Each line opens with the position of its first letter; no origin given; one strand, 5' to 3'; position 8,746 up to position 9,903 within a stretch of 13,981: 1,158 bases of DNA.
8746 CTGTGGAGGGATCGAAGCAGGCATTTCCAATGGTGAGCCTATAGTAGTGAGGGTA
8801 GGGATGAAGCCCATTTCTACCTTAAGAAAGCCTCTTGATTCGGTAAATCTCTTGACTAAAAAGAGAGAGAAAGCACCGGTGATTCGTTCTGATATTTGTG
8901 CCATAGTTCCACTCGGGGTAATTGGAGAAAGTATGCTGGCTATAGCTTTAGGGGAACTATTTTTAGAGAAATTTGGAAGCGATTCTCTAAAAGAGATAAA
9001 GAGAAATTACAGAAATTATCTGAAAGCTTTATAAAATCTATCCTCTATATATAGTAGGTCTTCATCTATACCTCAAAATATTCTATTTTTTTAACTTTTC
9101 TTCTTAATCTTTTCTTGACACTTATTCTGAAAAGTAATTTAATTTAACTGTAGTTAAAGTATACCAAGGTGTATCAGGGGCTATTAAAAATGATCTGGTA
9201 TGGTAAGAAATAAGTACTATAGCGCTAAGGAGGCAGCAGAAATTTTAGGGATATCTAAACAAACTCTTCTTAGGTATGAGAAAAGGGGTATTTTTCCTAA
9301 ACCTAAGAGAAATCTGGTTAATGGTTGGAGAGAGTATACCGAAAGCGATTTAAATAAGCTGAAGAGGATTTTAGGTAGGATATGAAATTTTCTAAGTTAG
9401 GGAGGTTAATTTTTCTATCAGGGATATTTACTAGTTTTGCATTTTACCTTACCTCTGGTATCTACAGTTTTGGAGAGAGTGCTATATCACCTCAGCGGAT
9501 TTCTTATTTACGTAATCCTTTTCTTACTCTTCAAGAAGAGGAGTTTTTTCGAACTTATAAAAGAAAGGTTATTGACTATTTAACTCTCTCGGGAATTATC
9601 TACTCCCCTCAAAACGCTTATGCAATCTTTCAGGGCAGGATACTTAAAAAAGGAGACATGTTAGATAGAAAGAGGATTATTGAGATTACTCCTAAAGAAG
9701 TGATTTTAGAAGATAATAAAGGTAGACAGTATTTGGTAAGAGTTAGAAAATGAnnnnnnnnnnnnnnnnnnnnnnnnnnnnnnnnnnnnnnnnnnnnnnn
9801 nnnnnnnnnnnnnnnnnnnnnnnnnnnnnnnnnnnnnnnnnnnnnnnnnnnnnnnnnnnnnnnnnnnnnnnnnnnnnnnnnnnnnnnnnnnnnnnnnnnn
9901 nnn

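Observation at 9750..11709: Secretin encoded as two overlapping genes, split inside an N-domain repeat, with each half carrying its own export signal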

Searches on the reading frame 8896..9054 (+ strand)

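Call 7: search_protein_families(library=pfam, proteins=[window:8896-9054:+], max_evalue=1)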
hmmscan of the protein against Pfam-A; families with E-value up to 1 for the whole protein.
window:8896-9054:+ (52 aa): 3 families
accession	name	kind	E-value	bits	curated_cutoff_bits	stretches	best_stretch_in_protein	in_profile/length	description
PF25325.1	EF-hand_EFHB_C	-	0.066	13.4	27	1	13-37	34-58/75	EFHB C-terminal EF-hand domain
PF21277.2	T6SS_VgrG3-like_C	-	0.069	13.6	27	1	12-51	54-93/183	Type VI secretion system spike protein VgrG3-like, C-terminal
PF18894.6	PhageMetallopep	-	0.12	12.9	23.7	1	6-38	51-85/134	Putative phage metallopeptidase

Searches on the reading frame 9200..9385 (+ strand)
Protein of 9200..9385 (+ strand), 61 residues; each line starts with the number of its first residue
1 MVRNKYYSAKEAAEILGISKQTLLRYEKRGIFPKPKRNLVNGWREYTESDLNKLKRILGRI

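Call 7: search_protein_families(library=pfam, proteins=[window:9200-9385:+], max_evalue=1)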
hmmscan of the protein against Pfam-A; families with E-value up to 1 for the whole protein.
window:9200-9385:+ (61 aa): 25 families
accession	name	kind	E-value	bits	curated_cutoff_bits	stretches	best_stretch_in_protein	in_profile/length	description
PF13411.12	MerR_1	-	7.5e-12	45.6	21.6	1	7-57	1-49/69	MerR HTH family regulatory protein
PF00376.29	MerR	-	2.8e-09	37.1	28.2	1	10-46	3-38/38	MerR family regulatory protein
PF12728.13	HTH_17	-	4.1e-08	33.8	27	1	6-52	1-44/51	Helix-turn-helix domain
PF01381.28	HTH_3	-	0.00024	21.5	23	1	5-28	8-31/55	Helix-turn-helix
PF07453.19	NUMOD1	-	0.0003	21.4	22.8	1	4-23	14-33/37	NUMOD1 domain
PF02796.21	HTH_7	-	0.0012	19.3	23.8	1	1-26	17-41/45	Helix-turn-helix domain of resolvase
PF13518.12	HTH_28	-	0.003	18.1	25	1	6-29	13-35/52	Helix-turn-helix domain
PF22083.2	I-HmuI_NUMOD-like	-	0.0036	17.3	27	1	3-21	9-27/46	DNA endonuclease I-HmuI-like, NUMOD-like domain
PF13560.12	HTH_31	-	0.0082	16.9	27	1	6-35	14-44/64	Helix-turn-helix domain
PF13384.12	HTH_23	-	0.011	16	24.6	1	6-28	17-39/50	Homeodomain-like domain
PF05225.22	HTH_psq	-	0.011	15.9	20.4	1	1-31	11-41/45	helix-turn-helix, Psq domain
PF20432.4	Xre-like-HTH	-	0.026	15.3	25.8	1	8-30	25-48/63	Antitoxin Xre-like helix-turn-helix domain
PF13338.12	AbiEi_4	-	0.035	14.7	25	1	9-37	16-43/49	Transcriptional regulator, AbiEi antitoxin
PF04967.18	HTH_10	-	0.035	14.3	23.1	1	7-25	24-42/53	HTH DNA binding domain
PF02954.25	HTH_8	-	0.044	14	22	1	10-24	22-36/42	Bacterial regulatory protein, Fis family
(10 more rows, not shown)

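Call 8: search_protein_families(library=ncbifam, proteins=[window:9200-9385:+], max_evalue=1)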
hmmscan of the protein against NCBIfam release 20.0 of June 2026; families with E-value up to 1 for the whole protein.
window:9200-9385:+ (61 aa): 25 families
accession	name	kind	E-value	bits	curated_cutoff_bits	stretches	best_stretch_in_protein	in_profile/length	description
NF047375.1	HeatShock_HspR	equivalog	2e-06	27.7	105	1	6-57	3-52/92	heat shock protein transcriptional repressor HspR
NF052513.1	TransRegCarH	equivalog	4.3e-06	26.2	400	1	1-57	1-56/274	HTH-type transcriptional repressor CarH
NF041849.1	trans_regNmlR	equivalog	1.7e-05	24.8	175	1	9-55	3-48/117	stress response transcriptional regulator NmlR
TIGR03453.1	partition_RepA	equivalog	6.8e-05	21.9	348.45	1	6-59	33-85/387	plasmid partitioning protein RepA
TIGR02051.1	MerR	equivalog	6.9e-05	23.1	150.85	1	12-57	5-49/124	mercury resistance transcriptional regulator MerR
NF007069.0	PRK09514.1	equivalog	9e-05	22.5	143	1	8-58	3-52/141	Zn(2+)-responsive transcriptional regulator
TIGR02044.1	CueR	equivalog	9.8e-05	22.4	147.4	1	11-57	5-50/127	Cu(I)-responsive transcriptional regulator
TIGR02047.1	CadR-PbrR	equivalog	0.00023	21.2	151.45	1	12-57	6-50/127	Cd(II)/Pb(II)-responsive transcriptional regulator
NF033518.0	transpos_IS607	equivalog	0.00028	20.5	110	1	10-55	1-44/187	IS607 family transposase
TIGR03830.1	CxxCG_CxxCG_HTH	subfamily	0.00037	20.3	61.8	1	2-40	73-113/127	type II TA system antitoxin MqsA family protein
NF047377.1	heat_HspR_dupli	exception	0.00042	19.9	300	1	10-57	9-54/214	heat shock protein transcriptional repressor HspR, fused homodimer type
NF010443.0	PRK13869.1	subfamily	0.00045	19.1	446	1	7-59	49-100/405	plasmid-partitioning protein RepA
TIGR01764.1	excise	domain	0.00099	19.4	28.8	1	6-25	1-20/49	excisionase family DNA-binding protein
TIGR02043.1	ZntR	equivalog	0.001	19.2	167.95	1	10-58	5-52/131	Zn(2+)-responsive transcriptional regulator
NF007590.0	PRK10227.1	equivalog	0.0028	17.7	244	1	11-55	5-48/135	Cu(I)-responsive transcriptional regulator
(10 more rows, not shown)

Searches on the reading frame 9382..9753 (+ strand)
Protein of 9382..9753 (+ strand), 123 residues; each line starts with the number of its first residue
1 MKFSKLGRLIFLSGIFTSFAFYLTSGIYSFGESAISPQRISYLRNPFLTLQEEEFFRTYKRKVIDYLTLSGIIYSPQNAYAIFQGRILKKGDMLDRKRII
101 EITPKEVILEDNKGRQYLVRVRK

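Call 7: search_protein_families(library=pfam, proteins=[window:9382-9753:+], max_evalue=1)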
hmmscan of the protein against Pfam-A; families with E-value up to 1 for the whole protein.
window:9382-9753:+ (123 aa): 2 families
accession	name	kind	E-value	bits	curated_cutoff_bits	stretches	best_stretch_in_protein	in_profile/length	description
PF23862.1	CdsD_C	-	2.2e-07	31.3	27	1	78-117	15-53/56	CdsD C-terminal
PF16537.11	T2SSB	-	0.0043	17.1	28.4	1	67-110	4-50/60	Type II secretion system protein B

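Call 8: search_protein_families(library=ncbifam, proteins=[window:9382-9753:+], max_evalue=1)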
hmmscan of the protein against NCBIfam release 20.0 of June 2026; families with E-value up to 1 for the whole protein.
window:9382-9753:+ (123 aa): 0 families
